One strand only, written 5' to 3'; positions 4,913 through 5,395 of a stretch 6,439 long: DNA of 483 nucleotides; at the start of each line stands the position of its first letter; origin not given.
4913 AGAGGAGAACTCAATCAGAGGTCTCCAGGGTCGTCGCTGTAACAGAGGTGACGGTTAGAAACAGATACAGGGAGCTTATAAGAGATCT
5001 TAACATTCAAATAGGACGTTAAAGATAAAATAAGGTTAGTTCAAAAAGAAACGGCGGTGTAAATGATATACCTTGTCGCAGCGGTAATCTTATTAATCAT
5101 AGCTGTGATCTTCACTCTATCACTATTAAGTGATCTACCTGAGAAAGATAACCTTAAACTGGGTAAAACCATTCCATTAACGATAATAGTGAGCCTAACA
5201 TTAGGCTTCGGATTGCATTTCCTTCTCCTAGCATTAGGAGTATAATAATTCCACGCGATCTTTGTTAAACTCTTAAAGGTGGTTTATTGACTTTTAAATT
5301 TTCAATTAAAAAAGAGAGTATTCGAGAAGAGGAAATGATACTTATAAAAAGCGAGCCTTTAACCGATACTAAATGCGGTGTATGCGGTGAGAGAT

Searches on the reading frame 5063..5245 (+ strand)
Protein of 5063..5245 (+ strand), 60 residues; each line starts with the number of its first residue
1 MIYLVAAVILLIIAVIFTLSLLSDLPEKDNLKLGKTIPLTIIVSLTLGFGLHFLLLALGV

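Call 7: search_protein_families(library=pfam, proteins=[window:5063-5245:+])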
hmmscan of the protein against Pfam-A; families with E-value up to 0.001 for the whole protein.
window:5063-5245:+ (60 aa): 1 family
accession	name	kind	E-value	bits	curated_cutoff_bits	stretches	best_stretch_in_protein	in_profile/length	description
PF05251.17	Ost5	-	5.7e-07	30.2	27.4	1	3-60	12-71/73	Oligosaccharyltransferase subunit 5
